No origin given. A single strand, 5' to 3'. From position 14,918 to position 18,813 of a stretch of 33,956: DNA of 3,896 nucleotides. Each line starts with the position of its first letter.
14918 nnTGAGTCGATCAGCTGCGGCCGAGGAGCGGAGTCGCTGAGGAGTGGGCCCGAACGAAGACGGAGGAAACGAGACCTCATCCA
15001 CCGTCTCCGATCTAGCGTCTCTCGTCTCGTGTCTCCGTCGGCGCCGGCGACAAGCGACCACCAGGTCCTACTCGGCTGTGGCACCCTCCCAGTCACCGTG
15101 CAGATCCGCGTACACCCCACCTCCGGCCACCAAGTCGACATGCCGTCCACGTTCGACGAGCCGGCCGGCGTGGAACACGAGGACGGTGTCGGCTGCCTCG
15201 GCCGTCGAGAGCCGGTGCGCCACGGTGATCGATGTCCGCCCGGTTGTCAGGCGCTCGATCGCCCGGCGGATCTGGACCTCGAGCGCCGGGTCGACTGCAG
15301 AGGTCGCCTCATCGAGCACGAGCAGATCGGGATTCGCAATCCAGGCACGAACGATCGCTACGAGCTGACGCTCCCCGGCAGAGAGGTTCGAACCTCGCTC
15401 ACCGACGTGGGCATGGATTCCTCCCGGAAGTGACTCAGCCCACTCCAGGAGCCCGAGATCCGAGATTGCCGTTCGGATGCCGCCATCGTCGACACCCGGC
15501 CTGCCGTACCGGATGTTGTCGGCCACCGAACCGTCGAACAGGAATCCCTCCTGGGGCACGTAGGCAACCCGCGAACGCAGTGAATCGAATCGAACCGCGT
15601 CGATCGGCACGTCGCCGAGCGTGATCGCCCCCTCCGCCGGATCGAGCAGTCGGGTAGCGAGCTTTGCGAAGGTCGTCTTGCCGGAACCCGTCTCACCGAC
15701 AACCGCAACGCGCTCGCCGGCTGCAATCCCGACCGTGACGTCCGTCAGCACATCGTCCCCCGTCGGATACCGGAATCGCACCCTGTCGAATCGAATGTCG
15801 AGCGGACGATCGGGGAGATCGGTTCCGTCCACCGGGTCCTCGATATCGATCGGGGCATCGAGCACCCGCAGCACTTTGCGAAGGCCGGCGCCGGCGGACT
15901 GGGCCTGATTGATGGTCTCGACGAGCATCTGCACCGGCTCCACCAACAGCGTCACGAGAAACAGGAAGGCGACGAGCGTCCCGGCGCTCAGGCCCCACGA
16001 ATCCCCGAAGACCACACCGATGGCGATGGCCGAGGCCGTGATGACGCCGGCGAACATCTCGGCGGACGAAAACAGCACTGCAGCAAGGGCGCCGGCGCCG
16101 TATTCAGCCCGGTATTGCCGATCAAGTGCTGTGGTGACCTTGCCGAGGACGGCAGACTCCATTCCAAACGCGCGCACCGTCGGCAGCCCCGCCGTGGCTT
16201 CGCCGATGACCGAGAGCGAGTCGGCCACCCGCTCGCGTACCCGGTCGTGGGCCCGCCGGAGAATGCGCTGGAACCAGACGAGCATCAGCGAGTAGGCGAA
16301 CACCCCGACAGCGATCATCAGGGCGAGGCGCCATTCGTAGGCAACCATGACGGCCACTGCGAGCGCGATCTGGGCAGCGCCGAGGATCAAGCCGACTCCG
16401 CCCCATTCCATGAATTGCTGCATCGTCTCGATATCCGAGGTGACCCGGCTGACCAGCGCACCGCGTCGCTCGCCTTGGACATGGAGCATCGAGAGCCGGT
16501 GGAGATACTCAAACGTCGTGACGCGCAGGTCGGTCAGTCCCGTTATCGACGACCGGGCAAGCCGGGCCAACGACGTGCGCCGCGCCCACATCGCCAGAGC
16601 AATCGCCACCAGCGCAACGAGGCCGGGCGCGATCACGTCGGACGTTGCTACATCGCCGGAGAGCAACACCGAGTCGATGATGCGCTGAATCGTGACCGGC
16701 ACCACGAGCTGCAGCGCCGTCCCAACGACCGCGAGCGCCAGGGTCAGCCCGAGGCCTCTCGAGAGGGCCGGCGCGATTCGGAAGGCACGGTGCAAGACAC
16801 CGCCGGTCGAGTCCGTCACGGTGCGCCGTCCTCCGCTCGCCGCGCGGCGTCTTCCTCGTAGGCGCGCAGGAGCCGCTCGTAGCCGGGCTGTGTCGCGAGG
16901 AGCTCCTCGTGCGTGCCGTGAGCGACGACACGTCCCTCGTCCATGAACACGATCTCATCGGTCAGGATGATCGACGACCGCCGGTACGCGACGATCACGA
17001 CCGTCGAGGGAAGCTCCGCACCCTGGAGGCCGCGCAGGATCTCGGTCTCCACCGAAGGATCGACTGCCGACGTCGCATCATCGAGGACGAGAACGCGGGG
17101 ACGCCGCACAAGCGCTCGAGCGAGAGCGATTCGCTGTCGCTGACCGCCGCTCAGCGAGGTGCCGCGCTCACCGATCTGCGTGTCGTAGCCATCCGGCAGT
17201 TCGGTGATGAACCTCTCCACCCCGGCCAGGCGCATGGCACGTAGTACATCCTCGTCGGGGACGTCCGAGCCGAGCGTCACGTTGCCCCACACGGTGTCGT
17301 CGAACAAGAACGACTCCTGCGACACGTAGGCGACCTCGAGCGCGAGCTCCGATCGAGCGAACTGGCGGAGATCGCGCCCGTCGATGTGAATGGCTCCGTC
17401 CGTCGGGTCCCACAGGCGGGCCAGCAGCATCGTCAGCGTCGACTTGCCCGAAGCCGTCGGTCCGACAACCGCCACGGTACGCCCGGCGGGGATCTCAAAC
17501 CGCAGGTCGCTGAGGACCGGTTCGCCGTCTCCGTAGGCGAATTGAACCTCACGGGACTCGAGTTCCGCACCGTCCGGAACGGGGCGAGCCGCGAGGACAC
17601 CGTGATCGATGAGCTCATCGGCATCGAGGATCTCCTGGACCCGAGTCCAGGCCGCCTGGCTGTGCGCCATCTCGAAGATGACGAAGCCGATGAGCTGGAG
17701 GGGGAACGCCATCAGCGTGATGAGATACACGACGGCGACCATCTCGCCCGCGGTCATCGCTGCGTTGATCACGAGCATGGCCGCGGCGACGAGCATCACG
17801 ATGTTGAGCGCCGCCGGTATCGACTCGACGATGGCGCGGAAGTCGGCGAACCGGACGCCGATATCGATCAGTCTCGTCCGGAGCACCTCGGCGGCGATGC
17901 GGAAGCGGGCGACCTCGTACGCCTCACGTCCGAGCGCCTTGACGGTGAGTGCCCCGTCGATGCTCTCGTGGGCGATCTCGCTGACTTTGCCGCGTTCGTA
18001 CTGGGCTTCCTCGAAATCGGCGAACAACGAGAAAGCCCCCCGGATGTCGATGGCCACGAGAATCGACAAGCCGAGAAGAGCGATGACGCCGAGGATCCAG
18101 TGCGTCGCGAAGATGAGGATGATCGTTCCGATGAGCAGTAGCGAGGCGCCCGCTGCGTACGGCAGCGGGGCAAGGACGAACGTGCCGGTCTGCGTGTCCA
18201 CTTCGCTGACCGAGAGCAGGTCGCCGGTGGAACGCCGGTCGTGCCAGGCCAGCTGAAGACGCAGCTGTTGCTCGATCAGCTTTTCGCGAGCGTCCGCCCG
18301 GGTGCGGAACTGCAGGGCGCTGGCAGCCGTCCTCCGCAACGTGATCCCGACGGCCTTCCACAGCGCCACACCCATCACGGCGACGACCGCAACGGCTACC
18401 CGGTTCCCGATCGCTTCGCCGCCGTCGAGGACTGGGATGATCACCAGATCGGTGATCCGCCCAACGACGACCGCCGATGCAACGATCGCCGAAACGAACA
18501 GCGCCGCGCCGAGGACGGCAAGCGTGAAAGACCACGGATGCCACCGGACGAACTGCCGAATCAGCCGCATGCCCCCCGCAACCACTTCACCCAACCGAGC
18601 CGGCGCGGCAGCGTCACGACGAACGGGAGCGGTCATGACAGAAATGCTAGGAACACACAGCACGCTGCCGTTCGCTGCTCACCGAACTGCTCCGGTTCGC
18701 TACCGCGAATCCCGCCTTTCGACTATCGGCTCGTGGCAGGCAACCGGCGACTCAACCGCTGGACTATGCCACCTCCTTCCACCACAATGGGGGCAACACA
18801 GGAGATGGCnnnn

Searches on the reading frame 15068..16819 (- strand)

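Call 40: search_protein_families(library=pfam, proteins=[window:15068-16819:-], max_evalue=0.0001)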
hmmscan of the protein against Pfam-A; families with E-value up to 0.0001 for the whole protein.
window:15068-16819:- (583 aa): 2 families
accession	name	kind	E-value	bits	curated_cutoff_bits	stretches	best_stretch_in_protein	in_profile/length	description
PF00664.28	ABC_membrane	-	1.3e-35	123.9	28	1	24-296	2-274/274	ABC transporter transmembrane region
PF00005.33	ABC_tran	-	2.5e-26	93.3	25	1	358-507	1-137/137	ABC transporter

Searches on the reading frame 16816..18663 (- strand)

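Call 40: search_protein_families(library=pfam, proteins=[window:16816-18663:-], max_evalue=0.0001)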
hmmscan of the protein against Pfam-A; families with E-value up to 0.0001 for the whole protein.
window:16816-18663:- (615 aa): 2 families
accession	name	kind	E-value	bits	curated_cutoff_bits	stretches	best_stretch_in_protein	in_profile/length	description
PF00005.33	ABC_tran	-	7.7e-30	104.7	25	1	384-532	1-137/137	ABC transporter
PF00664.28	ABC_membrane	-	2.4e-21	77.1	28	1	57-321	12-273/274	ABC transporter transmembrane region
